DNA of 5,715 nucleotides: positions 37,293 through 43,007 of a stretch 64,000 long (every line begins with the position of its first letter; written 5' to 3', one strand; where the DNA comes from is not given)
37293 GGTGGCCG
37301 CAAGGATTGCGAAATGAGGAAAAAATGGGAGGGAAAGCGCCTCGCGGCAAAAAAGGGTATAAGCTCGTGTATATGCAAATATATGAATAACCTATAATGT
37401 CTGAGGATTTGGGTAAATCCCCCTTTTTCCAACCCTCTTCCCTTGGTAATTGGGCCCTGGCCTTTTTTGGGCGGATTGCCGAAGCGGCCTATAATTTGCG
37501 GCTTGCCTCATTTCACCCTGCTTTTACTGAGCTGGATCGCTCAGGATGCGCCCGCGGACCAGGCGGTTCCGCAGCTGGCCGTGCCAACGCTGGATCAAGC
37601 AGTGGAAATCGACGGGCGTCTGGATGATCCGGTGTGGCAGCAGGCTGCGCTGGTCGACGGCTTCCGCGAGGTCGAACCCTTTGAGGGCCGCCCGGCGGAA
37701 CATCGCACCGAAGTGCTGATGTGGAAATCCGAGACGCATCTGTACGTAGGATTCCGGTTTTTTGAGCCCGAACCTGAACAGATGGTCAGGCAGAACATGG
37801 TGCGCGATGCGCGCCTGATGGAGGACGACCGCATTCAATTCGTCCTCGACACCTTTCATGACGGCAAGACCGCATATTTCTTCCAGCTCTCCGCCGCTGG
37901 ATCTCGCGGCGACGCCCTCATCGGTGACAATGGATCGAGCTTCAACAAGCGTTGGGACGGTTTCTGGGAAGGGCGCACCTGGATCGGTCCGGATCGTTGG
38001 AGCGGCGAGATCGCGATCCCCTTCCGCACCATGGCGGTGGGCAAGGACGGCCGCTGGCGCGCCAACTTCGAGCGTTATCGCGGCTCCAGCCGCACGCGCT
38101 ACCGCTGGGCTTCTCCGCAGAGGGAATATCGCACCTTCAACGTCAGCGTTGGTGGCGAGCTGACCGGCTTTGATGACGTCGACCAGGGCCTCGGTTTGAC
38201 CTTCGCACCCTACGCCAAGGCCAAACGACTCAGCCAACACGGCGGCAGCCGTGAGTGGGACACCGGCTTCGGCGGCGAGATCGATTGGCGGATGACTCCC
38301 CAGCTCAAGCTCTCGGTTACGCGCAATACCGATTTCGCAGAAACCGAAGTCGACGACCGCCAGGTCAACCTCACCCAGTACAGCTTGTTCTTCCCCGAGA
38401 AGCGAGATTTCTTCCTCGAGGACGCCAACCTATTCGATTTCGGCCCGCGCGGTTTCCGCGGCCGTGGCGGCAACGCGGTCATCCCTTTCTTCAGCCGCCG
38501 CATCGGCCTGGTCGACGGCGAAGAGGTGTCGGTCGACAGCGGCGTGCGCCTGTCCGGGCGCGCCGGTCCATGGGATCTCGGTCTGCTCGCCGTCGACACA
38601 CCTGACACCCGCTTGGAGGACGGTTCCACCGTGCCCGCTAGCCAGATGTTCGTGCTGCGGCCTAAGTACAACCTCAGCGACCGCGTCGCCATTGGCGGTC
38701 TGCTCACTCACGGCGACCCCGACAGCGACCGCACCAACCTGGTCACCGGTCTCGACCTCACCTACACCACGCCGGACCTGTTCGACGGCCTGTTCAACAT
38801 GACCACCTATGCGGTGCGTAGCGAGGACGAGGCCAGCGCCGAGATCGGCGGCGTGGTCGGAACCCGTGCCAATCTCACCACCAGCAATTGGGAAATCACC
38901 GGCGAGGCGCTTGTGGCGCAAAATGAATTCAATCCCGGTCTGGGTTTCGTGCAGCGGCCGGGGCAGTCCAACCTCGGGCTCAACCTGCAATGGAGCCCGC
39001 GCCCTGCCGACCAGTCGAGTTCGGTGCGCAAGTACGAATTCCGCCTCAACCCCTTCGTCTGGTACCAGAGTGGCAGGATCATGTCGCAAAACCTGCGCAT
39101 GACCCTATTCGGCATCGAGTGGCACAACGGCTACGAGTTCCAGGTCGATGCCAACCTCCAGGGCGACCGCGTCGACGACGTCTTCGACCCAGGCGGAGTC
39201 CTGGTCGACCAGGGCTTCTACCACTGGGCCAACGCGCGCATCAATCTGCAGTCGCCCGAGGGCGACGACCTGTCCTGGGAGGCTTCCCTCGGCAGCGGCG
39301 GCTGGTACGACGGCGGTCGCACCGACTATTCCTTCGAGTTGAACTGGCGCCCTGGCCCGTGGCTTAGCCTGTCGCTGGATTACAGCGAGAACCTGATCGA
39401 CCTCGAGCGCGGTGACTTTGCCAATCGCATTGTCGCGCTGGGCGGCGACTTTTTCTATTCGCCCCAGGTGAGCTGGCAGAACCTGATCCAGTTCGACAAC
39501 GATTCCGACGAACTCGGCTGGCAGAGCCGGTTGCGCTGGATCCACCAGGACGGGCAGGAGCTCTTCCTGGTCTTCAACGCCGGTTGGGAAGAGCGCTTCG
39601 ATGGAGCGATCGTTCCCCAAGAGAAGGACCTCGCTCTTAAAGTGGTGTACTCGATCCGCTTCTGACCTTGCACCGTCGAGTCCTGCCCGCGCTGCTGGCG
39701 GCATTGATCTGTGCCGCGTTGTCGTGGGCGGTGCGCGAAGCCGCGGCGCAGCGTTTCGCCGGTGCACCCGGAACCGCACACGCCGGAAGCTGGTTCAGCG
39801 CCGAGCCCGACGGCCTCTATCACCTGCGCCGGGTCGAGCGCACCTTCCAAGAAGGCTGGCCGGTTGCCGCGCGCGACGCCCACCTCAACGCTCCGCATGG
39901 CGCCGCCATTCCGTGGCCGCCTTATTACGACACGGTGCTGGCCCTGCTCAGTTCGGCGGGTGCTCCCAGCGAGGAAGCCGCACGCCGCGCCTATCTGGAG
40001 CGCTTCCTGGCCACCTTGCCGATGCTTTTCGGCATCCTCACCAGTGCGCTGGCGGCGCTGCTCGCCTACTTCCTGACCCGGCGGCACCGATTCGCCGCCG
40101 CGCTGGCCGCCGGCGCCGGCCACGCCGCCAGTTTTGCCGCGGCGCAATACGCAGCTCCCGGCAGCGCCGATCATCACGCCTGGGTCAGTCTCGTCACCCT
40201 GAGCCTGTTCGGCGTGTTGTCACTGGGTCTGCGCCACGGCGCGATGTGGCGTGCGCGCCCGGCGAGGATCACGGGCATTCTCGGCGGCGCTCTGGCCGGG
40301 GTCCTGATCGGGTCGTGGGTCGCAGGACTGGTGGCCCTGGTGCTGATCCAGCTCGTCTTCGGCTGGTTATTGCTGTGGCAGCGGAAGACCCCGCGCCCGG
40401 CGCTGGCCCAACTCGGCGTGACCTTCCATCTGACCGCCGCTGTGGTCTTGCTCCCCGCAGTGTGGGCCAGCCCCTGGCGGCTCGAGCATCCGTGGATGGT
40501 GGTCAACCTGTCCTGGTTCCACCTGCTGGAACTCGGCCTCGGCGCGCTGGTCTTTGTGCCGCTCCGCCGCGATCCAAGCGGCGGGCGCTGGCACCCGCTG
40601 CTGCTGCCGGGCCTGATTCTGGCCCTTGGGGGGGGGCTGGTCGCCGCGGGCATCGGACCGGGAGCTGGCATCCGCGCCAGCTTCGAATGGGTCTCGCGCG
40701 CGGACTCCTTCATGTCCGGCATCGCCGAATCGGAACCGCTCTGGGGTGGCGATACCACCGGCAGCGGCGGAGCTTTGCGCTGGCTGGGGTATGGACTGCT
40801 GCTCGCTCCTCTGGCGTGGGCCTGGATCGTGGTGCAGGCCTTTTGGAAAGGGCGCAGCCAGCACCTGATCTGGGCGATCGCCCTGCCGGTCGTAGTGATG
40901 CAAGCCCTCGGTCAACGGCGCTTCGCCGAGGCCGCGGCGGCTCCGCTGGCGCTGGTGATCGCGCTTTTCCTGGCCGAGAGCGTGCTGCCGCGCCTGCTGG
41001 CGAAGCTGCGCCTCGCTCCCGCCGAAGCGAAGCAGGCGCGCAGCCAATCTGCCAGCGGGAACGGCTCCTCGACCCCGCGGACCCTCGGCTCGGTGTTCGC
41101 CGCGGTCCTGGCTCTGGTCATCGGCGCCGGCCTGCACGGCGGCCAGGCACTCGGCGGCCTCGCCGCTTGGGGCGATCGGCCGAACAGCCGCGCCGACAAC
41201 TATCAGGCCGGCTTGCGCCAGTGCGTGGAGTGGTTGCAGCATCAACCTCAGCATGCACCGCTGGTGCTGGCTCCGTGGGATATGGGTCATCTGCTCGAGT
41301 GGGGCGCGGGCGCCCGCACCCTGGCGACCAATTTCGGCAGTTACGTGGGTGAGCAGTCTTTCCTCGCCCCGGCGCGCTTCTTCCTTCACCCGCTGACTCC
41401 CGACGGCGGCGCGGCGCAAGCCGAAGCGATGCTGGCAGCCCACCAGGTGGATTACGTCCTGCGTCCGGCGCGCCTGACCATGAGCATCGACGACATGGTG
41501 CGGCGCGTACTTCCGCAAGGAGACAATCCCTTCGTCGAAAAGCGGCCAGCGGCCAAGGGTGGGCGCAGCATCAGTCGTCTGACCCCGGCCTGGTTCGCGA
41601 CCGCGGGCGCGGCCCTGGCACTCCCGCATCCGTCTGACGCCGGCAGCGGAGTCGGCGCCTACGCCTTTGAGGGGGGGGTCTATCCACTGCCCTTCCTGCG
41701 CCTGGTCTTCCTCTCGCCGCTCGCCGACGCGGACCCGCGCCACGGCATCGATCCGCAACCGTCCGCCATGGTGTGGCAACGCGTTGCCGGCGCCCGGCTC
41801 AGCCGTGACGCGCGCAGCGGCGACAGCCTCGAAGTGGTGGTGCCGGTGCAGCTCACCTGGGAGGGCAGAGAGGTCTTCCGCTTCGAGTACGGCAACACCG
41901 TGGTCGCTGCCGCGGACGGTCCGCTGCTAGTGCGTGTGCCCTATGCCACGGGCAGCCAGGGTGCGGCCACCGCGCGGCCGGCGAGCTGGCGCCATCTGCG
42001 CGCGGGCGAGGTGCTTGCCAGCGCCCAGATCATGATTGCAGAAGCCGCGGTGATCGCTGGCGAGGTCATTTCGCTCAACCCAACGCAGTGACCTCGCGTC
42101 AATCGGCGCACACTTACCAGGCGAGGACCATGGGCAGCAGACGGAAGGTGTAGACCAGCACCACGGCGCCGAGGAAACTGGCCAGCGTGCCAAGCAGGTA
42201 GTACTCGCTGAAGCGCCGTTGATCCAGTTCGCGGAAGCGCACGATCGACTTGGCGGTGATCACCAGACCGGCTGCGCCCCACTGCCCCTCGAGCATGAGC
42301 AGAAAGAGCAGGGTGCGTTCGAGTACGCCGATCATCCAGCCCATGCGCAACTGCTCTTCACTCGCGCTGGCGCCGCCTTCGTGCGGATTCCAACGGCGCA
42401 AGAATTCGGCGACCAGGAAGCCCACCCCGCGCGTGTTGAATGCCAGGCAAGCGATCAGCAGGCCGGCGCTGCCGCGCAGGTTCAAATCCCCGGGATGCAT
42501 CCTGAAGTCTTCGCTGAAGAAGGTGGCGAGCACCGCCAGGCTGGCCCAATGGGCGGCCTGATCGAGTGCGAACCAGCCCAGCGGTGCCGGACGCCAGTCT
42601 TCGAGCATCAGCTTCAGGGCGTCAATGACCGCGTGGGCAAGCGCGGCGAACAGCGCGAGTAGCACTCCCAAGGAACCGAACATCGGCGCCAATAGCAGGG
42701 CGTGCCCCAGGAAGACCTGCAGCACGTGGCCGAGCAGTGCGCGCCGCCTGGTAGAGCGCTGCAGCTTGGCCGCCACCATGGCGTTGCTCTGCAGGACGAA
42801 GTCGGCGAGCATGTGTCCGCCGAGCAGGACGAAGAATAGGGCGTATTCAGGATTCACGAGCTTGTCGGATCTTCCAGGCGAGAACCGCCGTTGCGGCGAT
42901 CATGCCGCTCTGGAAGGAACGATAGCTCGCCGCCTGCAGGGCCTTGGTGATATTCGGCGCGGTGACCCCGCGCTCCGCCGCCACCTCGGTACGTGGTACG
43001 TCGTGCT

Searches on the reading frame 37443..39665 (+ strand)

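Call 58: search_protein_families(library=pfam, proteins=[window:37443-39665:+], max_evalue=0.0001)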
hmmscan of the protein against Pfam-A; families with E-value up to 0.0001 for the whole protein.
window:37443-39665:+ (740 aa): 1 family
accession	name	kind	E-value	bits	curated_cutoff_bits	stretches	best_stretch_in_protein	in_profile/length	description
PF19313.5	DUF5916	-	3.6e-13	49.5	22.6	1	252-355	5-95/572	Domain of unknown function (DUF5916)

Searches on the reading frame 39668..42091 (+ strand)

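Call 59: search_protein_families(library=pfam, proteins=[window:39668-42091:+], max_evalue=0.0001)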
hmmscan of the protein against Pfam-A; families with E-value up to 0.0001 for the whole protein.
window:39668-42091:+ (807 aa): 2 families
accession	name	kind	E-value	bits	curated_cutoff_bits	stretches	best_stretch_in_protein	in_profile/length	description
PF02516.20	STT3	-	7e-08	32.8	24.5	1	39-260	24-236/405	Oligosaccharyl transferase STT3, N-terminal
PF18079.6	AglB_L1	-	2.1e-07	31.4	23.6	1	708-801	1-87/87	Archaeal glycosylation protein B long peripheral domain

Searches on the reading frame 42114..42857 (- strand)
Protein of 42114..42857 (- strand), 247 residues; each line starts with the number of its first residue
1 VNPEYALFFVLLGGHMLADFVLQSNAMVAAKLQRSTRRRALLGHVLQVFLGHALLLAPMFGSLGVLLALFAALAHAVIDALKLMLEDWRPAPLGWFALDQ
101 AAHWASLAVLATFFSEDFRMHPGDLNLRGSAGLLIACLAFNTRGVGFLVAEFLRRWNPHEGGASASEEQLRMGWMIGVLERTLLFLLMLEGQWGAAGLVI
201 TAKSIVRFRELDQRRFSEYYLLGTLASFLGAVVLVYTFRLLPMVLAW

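Call 59: search_protein_families(library=pfam, proteins=[window:42114-42857:-], max_evalue=0.0001)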
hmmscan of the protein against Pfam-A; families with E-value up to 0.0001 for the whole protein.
window:42114-42857:- (247 aa): 1 family
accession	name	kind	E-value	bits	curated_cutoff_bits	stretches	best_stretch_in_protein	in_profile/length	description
PF11750.13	DUF3307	-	2.4e-19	70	23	1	7-114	1-109/127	Protein of unknown function (DUF3307)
